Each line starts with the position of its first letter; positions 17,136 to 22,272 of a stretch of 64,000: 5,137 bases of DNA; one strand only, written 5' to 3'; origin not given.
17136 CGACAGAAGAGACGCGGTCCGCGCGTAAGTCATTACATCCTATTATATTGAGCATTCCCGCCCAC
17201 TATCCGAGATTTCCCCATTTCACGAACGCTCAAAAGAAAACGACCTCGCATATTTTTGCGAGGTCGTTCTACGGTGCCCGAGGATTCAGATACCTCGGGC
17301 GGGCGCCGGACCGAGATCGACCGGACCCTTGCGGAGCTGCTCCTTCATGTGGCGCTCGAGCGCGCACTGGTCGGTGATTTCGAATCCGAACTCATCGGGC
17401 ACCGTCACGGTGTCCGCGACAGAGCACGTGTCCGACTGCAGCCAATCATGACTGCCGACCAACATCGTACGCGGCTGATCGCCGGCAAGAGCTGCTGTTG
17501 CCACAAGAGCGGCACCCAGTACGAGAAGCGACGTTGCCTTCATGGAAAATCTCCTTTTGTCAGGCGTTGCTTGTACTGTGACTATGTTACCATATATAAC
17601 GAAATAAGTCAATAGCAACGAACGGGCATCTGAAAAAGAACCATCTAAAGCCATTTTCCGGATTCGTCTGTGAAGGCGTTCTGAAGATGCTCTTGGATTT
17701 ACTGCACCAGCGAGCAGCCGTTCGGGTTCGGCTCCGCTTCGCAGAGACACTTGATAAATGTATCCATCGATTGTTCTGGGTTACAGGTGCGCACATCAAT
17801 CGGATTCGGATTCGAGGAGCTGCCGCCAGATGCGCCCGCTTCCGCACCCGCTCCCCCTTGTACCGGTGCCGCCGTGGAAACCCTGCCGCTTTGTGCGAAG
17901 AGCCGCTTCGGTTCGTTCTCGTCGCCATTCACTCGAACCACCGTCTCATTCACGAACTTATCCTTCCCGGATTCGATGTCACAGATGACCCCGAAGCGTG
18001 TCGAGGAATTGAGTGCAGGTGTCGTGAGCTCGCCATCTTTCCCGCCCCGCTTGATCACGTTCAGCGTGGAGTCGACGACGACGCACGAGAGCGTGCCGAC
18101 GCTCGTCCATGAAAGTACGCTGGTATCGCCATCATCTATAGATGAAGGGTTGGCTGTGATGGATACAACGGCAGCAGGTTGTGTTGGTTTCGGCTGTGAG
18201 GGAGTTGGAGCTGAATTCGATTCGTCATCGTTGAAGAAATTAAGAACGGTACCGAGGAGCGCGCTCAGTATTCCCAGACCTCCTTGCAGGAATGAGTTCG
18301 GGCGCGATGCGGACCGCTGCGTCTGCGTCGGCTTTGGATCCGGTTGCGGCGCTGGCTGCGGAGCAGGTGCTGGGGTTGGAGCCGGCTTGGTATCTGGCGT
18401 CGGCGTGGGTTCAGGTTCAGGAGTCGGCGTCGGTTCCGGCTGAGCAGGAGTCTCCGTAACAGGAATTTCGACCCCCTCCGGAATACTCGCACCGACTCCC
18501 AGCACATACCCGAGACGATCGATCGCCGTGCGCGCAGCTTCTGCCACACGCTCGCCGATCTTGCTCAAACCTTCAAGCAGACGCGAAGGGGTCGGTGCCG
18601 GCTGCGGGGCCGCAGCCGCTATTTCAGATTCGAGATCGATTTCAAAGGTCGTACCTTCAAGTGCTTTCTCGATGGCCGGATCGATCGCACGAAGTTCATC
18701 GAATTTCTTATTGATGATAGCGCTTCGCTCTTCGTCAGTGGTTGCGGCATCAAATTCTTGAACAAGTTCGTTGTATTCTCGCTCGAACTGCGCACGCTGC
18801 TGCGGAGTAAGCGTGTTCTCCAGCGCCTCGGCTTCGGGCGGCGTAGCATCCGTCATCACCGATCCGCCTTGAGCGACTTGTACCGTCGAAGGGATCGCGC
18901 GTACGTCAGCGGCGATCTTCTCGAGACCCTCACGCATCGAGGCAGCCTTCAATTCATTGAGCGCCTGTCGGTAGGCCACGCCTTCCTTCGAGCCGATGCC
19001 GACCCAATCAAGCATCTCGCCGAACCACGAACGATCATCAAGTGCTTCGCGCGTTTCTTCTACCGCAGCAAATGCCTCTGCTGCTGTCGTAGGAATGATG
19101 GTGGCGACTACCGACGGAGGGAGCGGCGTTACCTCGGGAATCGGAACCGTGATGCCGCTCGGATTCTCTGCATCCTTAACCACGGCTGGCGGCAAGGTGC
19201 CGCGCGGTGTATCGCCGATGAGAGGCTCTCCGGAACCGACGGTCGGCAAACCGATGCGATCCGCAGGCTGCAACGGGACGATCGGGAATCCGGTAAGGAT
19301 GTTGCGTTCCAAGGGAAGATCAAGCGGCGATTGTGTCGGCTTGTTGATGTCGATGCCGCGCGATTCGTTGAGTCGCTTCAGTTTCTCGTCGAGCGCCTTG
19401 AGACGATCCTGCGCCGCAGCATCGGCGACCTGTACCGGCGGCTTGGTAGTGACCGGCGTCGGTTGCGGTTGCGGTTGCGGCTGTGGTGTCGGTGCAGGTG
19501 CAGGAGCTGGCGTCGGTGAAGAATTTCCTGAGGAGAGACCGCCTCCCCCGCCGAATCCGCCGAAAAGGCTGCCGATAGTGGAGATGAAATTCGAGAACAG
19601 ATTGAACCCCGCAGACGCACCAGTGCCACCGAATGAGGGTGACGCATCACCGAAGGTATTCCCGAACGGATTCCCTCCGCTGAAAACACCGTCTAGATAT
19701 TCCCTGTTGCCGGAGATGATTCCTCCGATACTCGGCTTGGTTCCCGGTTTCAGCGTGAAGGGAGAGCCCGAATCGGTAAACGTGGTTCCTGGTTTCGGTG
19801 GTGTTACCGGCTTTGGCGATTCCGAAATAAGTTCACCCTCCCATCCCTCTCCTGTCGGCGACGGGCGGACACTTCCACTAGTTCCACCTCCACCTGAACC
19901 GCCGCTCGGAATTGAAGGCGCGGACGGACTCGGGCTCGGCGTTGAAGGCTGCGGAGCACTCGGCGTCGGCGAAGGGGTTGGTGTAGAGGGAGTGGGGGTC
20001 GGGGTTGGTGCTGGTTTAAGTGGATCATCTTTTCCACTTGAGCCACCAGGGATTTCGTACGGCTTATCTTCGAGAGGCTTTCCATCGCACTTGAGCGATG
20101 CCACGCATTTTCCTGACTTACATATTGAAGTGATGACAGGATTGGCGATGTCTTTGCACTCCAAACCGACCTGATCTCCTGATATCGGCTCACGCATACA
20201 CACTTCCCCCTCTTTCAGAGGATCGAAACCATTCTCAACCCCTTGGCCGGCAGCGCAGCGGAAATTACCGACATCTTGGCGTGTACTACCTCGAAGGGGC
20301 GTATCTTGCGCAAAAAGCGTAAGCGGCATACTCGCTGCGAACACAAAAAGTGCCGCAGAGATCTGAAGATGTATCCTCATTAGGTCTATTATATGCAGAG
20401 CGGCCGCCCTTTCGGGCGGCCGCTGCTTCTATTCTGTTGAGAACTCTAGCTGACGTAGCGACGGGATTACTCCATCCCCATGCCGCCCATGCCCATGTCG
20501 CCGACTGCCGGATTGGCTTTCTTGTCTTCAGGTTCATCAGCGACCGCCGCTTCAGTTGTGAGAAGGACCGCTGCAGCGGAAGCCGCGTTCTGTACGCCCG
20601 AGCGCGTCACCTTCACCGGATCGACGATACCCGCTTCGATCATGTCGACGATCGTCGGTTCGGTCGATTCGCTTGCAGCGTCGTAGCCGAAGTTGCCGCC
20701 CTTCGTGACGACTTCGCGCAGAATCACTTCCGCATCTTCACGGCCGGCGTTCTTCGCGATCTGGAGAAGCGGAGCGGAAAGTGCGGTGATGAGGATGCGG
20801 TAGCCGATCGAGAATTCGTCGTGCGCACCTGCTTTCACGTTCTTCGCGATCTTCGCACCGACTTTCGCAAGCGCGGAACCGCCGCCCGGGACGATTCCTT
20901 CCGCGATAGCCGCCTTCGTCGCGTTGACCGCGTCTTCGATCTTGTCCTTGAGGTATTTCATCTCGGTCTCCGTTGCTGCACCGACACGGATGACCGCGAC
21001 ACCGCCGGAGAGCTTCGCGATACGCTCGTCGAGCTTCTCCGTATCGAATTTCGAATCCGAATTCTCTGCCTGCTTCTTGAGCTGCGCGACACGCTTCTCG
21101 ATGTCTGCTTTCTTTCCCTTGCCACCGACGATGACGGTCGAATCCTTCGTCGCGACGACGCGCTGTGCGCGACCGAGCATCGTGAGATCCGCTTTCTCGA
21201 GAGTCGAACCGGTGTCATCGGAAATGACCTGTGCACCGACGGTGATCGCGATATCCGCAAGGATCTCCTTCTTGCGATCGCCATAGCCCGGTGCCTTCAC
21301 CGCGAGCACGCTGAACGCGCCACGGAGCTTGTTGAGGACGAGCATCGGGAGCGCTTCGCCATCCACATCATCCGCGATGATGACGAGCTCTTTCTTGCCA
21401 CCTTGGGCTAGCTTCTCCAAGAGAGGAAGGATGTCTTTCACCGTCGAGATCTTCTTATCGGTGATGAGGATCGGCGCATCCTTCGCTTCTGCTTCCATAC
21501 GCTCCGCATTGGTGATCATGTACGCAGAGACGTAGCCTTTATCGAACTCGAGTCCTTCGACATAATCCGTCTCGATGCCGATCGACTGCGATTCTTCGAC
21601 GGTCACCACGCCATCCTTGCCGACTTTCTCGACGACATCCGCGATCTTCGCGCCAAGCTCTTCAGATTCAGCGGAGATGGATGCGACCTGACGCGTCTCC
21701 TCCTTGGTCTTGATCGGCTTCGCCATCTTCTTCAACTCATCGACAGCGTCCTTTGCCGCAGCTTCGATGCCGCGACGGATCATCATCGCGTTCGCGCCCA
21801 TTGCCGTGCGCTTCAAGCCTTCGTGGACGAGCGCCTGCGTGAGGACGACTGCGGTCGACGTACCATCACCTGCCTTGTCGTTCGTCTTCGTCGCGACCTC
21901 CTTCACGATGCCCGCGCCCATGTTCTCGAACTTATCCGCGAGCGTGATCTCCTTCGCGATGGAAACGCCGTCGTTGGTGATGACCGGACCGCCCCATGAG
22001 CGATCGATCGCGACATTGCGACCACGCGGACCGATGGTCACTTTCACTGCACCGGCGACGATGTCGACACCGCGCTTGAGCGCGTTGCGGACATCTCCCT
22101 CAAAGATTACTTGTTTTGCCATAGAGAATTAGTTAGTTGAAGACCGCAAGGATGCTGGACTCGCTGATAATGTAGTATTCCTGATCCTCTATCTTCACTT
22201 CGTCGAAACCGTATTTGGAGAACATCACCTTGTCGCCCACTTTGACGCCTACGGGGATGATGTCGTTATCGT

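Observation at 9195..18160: Paralogous C-terminal Cys-rich module shared by the two giant secreted proteins, a candidate sorting or anchoring domain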

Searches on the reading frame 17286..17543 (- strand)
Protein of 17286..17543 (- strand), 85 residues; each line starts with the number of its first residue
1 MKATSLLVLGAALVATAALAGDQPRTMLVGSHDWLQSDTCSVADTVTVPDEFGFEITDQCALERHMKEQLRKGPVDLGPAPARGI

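Call 67: search_protein_families(library=pfam, proteins=[window:17286-17543:-], max_evalue=0.01)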
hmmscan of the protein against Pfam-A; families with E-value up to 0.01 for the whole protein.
window:17286-17543:- (85 aa): 0 families

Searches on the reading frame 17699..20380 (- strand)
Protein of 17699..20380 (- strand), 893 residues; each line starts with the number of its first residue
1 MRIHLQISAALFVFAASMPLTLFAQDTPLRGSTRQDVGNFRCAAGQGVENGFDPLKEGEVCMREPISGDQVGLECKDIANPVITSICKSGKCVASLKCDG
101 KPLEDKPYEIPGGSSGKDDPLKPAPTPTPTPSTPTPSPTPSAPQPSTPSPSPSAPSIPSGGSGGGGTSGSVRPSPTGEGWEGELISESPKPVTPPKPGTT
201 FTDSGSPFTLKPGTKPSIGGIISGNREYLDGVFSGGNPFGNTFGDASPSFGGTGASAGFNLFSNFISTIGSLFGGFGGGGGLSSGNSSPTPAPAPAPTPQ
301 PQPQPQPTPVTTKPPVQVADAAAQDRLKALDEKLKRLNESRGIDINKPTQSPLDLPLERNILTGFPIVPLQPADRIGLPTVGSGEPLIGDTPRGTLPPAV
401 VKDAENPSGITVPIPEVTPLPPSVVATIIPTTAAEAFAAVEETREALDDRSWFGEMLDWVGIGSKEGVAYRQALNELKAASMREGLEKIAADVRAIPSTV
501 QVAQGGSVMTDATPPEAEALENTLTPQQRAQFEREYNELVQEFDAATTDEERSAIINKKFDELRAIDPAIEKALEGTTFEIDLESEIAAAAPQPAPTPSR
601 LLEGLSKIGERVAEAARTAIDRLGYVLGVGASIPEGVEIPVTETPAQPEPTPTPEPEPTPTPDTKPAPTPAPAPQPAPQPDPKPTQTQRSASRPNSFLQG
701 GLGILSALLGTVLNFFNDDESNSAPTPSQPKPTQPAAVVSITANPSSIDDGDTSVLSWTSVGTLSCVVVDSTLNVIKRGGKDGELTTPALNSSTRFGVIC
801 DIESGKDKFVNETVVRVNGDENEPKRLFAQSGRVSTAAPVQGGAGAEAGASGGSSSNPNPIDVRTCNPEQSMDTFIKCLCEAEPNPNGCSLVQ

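Call 6: search_protein_families(library=pfam, proteins=[window:17699-20380:-], max_evalue=0.1)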
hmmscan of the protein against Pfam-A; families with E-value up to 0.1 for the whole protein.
window:17699-20380:- (893 aa): 1 family
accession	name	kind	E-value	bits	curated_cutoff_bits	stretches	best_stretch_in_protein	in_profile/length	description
PF05887.16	Trypan_PARP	-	0.0064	16.9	100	1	646-684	63-111/134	Procyclic acidic repetitive protein (PARP)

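Call 28: search_protein_families(library=ncbifam, proteins=[window:17699-20380:-], max_evalue=1)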
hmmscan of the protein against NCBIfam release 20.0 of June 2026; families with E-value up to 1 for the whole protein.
window:17699-20380:- (893 aa): 0 families

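Call 33: find_encoding_contigs(protein=window:17699-20380:-, flank=3000, max_places=4)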
Protein window:17699-20380:- (893 aa): no gene with exactly this product is on record in the collection.

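Call 99: predict_structure(alignment_id=A5)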
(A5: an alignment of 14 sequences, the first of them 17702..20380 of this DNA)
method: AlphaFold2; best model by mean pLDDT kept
length: 893 residues; sequences in the alignment: 14
mean_pLDDT: 52.3   pTM: 0.29
mean pLDDT of the five models: 52.3, 50.5, 48.2, 46.5, 44.1
residues with pLDDT >= 90: 68; 70-90: 169; 50-70: 118; < 50: 538
segments of 3 or more residues with pLDDT < 50: 1-4, 16-32, 71-73, 105-319, 348-362, 364-429, 451-463, 495-525, 567-606, 619-703, 705-707, 713-715, 717-730, 841-857
pLDDT, mean of each block of 10 residues (from residue 1): 50 47 36 75 84 86 69 55 82 70 48 34 35 35 36 33 30 32 33 33 31 30 29 36 34 28 40 35 27 36 36 37 79 87 63 46 45 40 34 36 37 33 38 73 68 43 59 72 61 46 32 34 48 69 74 72 54 35 31 37 46 50 42 38 37 40 38 38 34 36 46 45 41 73 95 95 91 87 92 94 89 93 83 76 35 40 82 88 63 43
secondary structure, 60 per line:
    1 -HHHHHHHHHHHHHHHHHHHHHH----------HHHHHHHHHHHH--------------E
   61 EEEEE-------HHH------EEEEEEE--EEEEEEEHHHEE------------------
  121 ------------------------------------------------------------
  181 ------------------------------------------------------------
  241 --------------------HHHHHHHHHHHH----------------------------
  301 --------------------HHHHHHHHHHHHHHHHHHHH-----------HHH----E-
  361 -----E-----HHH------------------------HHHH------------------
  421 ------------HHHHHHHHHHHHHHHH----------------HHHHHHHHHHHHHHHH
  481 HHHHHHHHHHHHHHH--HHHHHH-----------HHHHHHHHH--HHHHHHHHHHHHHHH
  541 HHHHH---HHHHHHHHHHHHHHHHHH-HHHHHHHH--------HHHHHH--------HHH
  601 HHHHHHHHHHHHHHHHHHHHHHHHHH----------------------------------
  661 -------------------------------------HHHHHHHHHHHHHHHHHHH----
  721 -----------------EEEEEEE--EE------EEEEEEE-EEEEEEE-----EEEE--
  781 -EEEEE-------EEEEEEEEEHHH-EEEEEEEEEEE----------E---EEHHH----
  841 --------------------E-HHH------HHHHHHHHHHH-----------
elements in order (helices of 4 or more, strands of 3 or more residues): H2-23 H34-45 E60-65 E82-88 E91-97 H261-272 H321-340 H399-402 H433-448 H465-495 H498-503 H515-523 H526-545 H549-566 H568-575 H584-589 H598-626 H698-716 E738-744 E755-761 E763-769 E775-778 E782-786 E794-802 E807-817 H872-882

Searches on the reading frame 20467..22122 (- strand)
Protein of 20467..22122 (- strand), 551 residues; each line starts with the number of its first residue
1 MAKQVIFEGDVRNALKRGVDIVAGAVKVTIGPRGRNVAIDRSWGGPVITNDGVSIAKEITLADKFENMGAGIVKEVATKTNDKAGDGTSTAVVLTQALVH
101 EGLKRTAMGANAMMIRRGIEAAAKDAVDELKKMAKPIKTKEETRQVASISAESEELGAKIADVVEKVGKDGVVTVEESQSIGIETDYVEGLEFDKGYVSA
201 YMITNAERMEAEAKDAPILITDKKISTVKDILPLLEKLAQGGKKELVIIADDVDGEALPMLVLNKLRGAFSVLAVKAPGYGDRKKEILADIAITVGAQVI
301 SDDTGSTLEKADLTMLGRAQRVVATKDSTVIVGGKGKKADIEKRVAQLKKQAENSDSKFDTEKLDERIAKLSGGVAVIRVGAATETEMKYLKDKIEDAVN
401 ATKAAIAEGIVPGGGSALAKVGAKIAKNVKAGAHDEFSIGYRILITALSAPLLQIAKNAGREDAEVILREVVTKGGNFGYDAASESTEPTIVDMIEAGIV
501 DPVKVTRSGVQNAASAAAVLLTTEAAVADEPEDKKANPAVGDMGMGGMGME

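Call 10: search_protein_families(library=pfam, proteins=[window:20467-22122:-], max_evalue=0.001)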
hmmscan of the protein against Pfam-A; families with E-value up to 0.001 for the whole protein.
window:20467-22122:- (551 aa): 1 family
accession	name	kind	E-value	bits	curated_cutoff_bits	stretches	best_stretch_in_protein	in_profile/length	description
PF00118.29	Cpn60_TCP1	-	4.4e-65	220.7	34.3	1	23-529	2-488/490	TCP-1/cpn60 chaperonin family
